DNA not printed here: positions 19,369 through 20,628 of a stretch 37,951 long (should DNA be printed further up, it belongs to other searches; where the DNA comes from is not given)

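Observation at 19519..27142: Tightly coupled KAS III-fusion gene and eukaryote-style single-chain biotin carboxylase: a candidate ACP-independent carboxylate-then-condense module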

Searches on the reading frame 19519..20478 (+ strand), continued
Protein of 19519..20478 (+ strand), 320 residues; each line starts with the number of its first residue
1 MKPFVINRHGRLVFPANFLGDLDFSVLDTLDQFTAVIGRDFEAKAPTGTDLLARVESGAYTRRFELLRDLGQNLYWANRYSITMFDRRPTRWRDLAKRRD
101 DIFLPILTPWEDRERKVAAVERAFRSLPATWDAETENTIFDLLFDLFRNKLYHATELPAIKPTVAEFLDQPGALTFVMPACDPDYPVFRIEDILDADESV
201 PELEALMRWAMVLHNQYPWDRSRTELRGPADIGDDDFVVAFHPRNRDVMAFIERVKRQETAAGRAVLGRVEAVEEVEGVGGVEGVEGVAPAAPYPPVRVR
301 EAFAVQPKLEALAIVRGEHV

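Call 87: fold_search(model_id=the predicted structure, library=viral)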
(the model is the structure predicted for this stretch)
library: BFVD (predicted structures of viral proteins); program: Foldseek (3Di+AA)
matches with E <= 10: 12; with E <= 0.001: 0
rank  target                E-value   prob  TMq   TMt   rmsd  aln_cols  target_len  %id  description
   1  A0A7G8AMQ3            4.7e+00  0.01  0.09  0.07  21.7       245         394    9  (no name in the UniProt tables at hand)
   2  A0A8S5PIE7            5.0e+00  0.02  0.13  0.09  14.7       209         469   16  Matrixin [Siphoviridae sp. ctXBp18]
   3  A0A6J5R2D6            5.5e+00  0.04  0.17  0.12  15.9       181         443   13  Uncharacterized protein [uncultured Caudovirales phage]
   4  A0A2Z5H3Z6            5.5e+00  0.01  0.13  0.17  16.9       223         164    9  (no name in the UniProt tables at hand)
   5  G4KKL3                5.5e+00  0.01  0.11  0.14  21.3       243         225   10  (no name in the UniProt tables at hand)
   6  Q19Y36                7.2e+00  0.01  0.09  0.17  15.6       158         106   13  Endolysin domain protein [Mycobacterium phage Wildcat]
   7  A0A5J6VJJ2            7.9e+00  0.03  0.08  0.05   9.9        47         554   28  E2 ubiquitin-conjugating enzyme [Megaviridae environmental sample]
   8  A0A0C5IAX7            7.9e+00  0.01  0.09  0.12  12.3       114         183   12  (no name in the UniProt tables at hand)
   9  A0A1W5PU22            8.4e+00  0.06  0.08  0.28   9.9        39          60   18  (no name in the UniProt tables at hand)
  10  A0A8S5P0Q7            8.8e+00  0.01  0.10  0.05  18.6       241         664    9  Uncharacterized protein [Myoviridae sp. ctLnO19]
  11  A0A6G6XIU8            9.3e+00  0.01  0.12  0.11  15.8       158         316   10  (no name in the UniProt tables at hand)
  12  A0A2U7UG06            9.3e+00  0.00  0.09  0.08  20.4       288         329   11  Uncharacterized protein [Pandoravirus macleodensis]

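Call 90: search_protein_families(library=pfam, proteins=[L082:16093-16704:-], max_evalue=0.001)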
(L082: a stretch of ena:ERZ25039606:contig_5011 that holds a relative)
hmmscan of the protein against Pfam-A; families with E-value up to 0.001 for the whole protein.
L082:16093-16704:- (204 aa): 0 families
